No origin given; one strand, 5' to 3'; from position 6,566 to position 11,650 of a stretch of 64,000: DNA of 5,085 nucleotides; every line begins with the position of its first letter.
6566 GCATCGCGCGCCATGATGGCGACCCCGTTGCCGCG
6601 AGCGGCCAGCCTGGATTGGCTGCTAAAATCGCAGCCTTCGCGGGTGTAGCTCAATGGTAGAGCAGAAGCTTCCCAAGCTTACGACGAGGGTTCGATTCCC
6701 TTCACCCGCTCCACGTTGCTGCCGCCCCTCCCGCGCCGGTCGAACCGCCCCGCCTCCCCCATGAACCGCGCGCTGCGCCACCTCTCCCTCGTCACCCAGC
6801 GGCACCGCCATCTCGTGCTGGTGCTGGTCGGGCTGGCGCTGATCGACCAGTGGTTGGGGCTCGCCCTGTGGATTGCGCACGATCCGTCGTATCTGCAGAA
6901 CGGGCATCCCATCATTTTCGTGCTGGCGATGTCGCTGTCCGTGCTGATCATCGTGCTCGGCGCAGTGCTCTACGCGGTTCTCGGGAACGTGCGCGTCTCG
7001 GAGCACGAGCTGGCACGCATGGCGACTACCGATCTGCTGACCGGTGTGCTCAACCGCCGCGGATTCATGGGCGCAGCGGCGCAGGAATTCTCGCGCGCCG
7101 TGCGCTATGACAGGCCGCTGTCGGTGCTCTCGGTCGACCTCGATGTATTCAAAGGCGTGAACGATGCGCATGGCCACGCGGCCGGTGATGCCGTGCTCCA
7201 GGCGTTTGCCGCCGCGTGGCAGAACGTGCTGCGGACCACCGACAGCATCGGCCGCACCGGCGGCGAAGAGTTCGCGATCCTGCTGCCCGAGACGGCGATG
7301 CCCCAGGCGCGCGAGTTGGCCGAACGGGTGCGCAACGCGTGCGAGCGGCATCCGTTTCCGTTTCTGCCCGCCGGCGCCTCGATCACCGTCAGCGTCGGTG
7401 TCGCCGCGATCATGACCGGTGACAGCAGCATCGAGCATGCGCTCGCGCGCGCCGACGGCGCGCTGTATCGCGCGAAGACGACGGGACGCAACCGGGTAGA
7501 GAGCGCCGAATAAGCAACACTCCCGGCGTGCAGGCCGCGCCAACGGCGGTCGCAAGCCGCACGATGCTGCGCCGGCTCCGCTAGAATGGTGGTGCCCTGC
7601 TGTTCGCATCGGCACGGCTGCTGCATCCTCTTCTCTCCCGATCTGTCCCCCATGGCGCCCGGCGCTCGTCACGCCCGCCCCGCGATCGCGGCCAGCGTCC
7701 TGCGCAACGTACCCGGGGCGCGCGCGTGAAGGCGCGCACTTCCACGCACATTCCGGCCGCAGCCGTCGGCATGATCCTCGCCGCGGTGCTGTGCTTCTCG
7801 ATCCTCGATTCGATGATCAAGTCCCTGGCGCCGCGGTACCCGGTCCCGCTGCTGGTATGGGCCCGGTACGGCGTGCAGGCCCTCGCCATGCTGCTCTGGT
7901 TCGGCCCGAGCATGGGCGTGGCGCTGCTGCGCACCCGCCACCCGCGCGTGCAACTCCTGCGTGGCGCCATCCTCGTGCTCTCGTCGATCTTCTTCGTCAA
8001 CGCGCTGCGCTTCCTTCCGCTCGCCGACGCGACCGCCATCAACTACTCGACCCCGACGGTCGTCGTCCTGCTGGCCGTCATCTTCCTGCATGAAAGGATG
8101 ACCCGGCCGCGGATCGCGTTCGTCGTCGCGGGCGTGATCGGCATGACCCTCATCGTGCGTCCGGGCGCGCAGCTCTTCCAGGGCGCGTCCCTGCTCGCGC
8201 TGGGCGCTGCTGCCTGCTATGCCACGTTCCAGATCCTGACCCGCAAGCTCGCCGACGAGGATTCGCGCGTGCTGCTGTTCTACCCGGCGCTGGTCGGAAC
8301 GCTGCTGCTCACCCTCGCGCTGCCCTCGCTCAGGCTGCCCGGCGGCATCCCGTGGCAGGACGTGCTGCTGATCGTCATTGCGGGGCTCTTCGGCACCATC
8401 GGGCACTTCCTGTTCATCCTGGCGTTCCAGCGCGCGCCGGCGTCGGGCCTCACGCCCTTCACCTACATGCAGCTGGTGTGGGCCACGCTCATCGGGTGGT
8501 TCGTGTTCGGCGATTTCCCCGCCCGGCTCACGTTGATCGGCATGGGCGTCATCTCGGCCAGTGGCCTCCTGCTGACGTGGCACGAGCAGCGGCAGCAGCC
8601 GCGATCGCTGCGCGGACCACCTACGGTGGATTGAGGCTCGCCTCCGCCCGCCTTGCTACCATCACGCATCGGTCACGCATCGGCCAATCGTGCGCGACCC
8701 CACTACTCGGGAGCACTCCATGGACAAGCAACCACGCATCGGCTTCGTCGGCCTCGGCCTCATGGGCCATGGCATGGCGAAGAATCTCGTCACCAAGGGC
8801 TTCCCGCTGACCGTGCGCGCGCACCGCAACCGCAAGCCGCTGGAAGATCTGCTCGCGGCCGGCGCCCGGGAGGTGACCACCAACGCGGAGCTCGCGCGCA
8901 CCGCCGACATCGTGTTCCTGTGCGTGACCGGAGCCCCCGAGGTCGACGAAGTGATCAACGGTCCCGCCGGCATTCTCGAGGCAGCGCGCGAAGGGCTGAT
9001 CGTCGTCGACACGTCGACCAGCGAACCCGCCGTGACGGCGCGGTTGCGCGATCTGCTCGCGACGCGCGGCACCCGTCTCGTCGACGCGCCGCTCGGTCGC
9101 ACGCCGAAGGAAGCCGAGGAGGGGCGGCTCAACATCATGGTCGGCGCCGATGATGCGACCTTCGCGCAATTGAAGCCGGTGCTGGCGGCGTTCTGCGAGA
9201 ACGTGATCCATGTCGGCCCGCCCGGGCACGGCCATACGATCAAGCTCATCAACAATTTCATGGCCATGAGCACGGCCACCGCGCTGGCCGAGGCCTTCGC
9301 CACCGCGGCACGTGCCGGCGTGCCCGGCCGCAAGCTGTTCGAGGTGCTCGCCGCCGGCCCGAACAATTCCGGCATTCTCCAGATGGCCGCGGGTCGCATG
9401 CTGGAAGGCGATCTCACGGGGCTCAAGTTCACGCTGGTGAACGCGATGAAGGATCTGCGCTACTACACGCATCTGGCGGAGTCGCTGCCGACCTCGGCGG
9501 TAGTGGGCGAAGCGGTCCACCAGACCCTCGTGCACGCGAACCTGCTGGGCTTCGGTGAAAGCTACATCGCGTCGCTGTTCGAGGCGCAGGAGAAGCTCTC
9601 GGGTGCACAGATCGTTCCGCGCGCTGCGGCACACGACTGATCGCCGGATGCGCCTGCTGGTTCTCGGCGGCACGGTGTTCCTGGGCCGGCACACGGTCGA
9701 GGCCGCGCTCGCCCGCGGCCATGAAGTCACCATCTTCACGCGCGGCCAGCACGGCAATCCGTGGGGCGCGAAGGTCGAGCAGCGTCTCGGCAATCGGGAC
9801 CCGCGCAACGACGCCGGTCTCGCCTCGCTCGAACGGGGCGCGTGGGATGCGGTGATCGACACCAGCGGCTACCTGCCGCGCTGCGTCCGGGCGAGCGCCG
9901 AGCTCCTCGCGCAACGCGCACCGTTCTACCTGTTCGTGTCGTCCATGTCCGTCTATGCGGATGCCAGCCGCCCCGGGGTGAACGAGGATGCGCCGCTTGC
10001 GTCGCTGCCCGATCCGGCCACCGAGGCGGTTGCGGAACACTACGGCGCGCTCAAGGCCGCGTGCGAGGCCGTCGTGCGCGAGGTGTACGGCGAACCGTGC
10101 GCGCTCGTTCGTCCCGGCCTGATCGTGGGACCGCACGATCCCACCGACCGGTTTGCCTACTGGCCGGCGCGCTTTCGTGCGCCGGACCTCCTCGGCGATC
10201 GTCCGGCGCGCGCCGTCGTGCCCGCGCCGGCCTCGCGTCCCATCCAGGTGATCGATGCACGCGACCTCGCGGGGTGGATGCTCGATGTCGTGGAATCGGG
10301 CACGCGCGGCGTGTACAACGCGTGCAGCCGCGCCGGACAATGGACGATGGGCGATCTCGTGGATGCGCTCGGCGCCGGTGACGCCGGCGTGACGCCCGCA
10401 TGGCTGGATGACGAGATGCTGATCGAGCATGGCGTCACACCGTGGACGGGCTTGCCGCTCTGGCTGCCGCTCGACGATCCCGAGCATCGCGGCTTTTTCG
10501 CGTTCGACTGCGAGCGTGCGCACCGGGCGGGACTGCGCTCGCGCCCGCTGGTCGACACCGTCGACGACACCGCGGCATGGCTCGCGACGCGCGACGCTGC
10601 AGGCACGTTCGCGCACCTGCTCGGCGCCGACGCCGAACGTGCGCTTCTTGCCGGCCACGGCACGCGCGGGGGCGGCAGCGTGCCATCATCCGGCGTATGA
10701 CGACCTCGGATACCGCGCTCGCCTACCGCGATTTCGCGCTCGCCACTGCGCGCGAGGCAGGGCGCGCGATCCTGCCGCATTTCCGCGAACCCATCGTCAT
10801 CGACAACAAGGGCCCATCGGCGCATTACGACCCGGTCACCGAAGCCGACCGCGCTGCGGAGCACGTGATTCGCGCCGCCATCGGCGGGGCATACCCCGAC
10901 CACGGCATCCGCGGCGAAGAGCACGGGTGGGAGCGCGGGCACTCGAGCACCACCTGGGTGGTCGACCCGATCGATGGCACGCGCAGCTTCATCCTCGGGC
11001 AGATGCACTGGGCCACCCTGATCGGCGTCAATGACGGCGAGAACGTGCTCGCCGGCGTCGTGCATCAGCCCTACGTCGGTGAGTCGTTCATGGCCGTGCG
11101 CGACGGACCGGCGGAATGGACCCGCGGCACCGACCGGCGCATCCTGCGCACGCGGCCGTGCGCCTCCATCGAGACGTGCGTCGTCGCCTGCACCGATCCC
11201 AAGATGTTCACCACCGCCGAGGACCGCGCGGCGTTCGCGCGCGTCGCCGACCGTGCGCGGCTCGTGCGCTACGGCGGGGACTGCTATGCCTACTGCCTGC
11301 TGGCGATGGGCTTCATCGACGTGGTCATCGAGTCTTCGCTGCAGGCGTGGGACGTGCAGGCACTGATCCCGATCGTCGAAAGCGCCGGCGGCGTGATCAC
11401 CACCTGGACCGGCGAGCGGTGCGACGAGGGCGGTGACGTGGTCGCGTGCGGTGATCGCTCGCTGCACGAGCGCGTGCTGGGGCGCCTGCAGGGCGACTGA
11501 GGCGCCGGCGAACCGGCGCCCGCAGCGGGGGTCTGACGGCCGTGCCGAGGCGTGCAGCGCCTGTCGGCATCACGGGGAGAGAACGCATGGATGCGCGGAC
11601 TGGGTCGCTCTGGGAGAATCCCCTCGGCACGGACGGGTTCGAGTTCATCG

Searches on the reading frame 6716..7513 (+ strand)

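Call 51: search_protein_families(library=pfam, proteins=[window:6716-7513:+], max_evalue=0.000001)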
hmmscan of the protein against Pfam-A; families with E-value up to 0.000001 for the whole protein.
window:6716-7513:+ (265 aa): 1 family
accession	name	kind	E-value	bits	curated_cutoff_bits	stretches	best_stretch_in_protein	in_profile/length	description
PF00990.26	GGDEF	-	5.9e-42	143.6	23.8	1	103-260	1-161/161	Diguanylate cyclase, GGDEF domain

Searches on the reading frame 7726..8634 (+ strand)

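Call 51: search_protein_families(library=pfam, proteins=[window:7726-8634:+], max_evalue=0.000001)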
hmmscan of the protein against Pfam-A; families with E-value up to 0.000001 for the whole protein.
window:7726-8634:+ (302 aa): 1 family
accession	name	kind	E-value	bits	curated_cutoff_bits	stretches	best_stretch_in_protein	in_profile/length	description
PF00892.27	EamA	-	1.1e-23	84.5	28.2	2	14-144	4-134/135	EamA-like transporter family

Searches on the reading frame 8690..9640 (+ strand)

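Call 51: search_protein_families(library=pfam, proteins=[window:8690-9640:+], max_evalue=0.000001)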
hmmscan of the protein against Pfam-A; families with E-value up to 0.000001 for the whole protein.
window:8690-9640:+ (316 aa): 3 families
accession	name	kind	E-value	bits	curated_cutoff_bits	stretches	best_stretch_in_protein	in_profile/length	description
PF03446.21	NAD_binding_2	-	3.6e-40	138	21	1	16-176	1-161/161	NAD binding domain of 6-phosphogluconate dehydrogenase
PF14833.11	NAD_binding_11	-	2.5e-16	60.5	30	1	179-283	1-105/122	NAD-binding of NADP-dependent 3-hydroxyisobutyrate dehydrogenase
PF03807.23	F420_oxidored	-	2.4e-11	44.5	21.6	1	16-109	1-92/94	NADP oxidoreductase coenzyme F420-dependent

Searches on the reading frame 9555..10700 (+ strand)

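Call 51: search_protein_families(library=pfam, proteins=[window:9555-10700:+], max_evalue=0.000001)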
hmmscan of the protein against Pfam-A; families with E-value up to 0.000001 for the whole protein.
window:9555-10700:+ (381 aa): 1 family
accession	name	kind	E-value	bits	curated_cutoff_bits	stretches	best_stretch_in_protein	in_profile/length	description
PF01370.27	Epimerase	-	4.8e-11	43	20.9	1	35-209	2-195/240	NAD dependent epimerase/dehydratase family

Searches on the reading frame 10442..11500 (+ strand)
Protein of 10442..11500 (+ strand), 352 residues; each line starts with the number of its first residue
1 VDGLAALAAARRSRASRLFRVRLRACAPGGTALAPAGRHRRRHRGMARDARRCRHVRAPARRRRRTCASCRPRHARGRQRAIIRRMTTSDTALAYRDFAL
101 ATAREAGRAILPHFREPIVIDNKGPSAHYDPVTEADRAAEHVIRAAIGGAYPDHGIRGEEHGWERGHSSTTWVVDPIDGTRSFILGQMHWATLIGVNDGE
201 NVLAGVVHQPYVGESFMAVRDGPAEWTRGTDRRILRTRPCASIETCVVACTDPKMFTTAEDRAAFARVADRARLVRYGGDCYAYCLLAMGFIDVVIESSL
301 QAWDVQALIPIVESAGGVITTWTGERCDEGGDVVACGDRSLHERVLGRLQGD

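Call 51: search_protein_families(library=pfam, proteins=[window:10442-11500:+], max_evalue=0.000001)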
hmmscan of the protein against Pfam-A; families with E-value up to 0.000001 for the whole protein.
window:10442-11500:+ (352 aa): 1 family
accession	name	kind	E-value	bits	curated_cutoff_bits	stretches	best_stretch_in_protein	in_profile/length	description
PF00459.30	Inositol_P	-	1.5e-50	172.6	27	1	97-347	7-264/271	Inositol monophosphatase family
